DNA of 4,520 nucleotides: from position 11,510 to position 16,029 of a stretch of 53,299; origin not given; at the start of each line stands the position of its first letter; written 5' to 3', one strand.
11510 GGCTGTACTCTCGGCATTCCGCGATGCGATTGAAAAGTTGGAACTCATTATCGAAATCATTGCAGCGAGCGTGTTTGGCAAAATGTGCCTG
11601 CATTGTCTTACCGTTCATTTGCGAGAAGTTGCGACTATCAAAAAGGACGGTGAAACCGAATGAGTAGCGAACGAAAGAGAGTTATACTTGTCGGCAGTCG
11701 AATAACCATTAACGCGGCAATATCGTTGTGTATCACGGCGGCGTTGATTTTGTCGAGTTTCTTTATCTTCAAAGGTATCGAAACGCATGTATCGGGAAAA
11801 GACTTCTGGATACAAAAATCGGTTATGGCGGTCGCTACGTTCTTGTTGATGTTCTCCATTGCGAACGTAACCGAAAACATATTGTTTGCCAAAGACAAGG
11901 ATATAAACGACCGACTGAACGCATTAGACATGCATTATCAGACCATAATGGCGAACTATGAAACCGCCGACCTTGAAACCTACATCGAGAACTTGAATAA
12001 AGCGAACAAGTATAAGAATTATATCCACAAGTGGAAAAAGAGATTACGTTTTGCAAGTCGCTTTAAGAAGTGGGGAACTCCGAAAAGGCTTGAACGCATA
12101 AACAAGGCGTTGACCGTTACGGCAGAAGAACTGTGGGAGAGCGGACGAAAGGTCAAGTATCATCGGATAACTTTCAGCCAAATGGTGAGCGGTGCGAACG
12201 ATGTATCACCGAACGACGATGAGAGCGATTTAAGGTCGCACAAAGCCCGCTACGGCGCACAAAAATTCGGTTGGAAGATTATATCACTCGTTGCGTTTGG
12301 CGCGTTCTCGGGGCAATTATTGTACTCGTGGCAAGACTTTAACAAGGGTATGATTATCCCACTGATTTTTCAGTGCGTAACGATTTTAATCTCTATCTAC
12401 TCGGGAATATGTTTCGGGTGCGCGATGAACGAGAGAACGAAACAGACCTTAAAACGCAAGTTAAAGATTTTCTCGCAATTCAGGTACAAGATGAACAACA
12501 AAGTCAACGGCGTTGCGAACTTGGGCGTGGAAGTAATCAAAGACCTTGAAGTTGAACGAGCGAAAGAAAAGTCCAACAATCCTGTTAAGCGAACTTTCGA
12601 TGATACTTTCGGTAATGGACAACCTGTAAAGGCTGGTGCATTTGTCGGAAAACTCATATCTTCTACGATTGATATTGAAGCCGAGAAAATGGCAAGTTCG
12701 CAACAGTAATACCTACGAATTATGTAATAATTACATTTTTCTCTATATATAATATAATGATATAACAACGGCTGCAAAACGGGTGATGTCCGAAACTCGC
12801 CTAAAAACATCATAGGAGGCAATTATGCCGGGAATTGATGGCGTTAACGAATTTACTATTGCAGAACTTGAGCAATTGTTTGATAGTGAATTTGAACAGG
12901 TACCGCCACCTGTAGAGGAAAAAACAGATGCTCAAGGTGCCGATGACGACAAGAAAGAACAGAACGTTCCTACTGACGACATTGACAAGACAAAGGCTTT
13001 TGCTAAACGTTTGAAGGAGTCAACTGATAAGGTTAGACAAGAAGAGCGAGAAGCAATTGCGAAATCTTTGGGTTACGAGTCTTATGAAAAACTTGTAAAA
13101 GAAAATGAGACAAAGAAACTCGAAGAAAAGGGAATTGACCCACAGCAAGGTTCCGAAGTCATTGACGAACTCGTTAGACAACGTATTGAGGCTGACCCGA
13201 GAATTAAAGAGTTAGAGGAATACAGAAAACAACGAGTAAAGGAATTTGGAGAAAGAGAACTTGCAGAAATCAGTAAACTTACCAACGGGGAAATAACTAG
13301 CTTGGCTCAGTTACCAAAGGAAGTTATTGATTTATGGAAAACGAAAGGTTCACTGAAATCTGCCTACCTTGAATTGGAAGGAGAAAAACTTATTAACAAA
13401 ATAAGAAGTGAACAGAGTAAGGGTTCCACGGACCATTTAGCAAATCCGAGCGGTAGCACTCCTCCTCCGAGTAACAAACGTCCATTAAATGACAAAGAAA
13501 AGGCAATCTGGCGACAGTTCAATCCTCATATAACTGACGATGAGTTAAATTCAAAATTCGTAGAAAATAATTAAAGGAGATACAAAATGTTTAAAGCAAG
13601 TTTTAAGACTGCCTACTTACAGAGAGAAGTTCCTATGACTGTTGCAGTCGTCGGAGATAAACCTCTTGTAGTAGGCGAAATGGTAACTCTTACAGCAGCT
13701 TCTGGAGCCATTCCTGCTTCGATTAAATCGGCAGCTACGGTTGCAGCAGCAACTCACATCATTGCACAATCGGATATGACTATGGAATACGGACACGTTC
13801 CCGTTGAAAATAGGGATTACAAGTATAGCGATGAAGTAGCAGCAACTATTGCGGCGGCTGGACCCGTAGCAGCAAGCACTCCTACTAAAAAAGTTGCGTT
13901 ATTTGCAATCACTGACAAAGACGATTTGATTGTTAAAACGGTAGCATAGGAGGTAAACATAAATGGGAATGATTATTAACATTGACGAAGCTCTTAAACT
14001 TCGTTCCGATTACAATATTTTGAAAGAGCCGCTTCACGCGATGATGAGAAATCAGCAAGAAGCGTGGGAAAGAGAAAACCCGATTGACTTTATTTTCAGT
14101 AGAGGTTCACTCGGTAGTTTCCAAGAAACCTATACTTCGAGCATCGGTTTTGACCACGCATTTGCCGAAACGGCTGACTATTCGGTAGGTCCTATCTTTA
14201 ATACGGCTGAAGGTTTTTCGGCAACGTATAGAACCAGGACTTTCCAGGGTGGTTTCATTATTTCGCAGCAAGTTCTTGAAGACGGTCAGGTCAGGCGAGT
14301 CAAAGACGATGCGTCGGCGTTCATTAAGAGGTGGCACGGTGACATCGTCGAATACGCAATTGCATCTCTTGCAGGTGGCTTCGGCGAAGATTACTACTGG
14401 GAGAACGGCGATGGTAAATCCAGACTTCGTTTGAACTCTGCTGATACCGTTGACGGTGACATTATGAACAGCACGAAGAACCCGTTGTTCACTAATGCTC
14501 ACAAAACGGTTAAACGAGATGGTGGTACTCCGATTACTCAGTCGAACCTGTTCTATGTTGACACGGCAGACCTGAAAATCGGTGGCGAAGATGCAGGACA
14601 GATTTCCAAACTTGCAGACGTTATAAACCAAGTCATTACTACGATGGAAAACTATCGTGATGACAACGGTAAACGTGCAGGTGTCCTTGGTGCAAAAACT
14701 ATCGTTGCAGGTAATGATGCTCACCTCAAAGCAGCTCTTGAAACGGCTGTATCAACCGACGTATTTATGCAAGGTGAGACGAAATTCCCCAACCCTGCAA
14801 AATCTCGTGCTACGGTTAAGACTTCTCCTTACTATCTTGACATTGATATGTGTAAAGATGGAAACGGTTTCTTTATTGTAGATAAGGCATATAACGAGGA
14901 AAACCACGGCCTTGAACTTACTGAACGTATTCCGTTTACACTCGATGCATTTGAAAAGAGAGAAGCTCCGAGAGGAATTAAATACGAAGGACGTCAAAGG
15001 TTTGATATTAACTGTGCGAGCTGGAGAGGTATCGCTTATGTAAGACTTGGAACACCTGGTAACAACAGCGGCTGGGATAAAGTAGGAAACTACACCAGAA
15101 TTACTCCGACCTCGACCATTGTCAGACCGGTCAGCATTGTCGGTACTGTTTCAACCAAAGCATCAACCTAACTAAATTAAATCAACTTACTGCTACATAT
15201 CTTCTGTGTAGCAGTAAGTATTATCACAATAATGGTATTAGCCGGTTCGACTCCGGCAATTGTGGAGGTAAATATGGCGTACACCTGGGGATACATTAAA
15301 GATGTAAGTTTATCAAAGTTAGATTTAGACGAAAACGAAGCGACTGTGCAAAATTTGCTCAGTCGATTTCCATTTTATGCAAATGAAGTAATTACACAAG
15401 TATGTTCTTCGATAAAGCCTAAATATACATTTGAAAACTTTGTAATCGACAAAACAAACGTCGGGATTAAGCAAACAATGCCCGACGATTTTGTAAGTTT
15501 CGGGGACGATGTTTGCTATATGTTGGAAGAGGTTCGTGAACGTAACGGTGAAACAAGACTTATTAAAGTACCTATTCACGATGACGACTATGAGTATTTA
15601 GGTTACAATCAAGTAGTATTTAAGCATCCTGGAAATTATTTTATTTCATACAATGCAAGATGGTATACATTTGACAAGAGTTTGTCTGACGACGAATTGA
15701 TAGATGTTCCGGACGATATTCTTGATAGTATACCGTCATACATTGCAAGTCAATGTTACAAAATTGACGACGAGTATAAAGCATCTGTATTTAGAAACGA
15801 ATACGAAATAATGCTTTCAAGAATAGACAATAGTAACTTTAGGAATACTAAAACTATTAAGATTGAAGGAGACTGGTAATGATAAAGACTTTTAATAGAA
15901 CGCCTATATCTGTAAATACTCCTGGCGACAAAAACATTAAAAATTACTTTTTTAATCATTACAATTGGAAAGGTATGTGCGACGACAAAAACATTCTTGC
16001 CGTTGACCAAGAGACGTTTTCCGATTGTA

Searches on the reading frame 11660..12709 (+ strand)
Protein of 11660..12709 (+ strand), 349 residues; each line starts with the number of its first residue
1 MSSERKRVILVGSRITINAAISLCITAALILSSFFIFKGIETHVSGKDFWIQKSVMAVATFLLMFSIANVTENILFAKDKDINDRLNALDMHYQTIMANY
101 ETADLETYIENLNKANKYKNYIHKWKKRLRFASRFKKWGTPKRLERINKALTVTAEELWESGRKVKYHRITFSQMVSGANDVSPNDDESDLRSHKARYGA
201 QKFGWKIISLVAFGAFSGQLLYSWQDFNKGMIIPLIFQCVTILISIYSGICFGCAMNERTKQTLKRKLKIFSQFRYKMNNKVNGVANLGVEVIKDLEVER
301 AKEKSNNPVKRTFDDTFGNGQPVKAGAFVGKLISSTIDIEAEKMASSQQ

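Call 7: search_protein_families(library=phrogs, proteins=[window:11660-12709:+], max_evalue=0.001)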
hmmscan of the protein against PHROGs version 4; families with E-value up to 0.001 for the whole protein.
window:11660-12709:+ (349 aa): 0 families

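Call 33: search_protein_families(library=pfam, proteins=[window:11660-12709:+], max_evalue=0.01)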
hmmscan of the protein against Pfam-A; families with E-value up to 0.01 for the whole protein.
window:11660-12709:+ (349 aa): 0 families

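Call 82: search_dna_similar(query=window:11660-12709:+, collection=phages, mode=protein, max_evalue=0.001, max_rows=8)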
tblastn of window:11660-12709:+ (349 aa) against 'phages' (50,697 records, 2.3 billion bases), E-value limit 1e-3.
No match.

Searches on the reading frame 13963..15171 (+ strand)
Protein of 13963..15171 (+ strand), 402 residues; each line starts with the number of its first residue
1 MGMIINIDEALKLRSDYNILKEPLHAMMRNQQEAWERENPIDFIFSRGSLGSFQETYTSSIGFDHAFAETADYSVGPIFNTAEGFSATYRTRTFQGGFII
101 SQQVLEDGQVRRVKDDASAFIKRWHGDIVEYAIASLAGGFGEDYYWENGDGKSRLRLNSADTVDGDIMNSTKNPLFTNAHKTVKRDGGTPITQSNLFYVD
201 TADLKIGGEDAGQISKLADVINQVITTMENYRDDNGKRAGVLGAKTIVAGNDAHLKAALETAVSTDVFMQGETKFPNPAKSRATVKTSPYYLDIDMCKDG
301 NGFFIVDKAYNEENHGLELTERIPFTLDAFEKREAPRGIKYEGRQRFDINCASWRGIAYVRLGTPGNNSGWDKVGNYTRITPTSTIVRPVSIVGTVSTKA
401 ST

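Call 7: search_protein_families(library=phrogs, proteins=[window:13963-15171:+], max_evalue=0.001)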
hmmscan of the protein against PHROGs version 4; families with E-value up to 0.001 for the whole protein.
window:13963-15171:+ (402 aa): 0 families

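Call 33: search_protein_families(library=pfam, proteins=[window:13963-15171:+], max_evalue=0.01)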
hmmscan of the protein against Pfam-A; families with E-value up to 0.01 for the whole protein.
window:13963-15171:+ (402 aa): 0 families

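Call 83: search_dna_similar(query=window:13963-15171:+, collection=phages, mode=protein, max_evalue=0.001, max_rows=8)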
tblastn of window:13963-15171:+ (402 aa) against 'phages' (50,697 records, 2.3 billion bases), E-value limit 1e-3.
Records with a match: 2; places in all: 2; records where one place covers at least 80% of the query: 2.
Best place of each record, by identity: <60% 2.
By first word of the organism name: Bacteriophage 2.
By host as written in the record: - 2.
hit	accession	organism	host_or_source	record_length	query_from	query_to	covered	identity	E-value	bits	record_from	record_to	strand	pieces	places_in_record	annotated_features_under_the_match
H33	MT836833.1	Bacteriophage sp.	human fecal samples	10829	15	366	88%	23.5%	3e-12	74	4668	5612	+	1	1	record has no annotation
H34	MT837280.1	Bacteriophage sp.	human fecal samples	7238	17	364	87%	21.6%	6e-9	64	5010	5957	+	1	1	record has no annotation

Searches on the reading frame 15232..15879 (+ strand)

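Call 7: search_protein_families(library=phrogs, proteins=[window:15232-15879:+], max_evalue=0.001)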
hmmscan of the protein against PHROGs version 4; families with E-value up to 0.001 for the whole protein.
window:15232-15879:+ (215 aa): 1 family
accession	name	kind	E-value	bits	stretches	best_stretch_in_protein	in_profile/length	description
phrog_2125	-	head and packaging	7.4e-05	23.5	1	39-208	44-221/234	virion structural protein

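Call 33: search_protein_families(library=pfam, proteins=[window:15232-15879:+], max_evalue=0.01)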
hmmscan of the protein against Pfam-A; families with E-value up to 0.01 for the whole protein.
window:15232-15879:+ (215 aa): 0 families
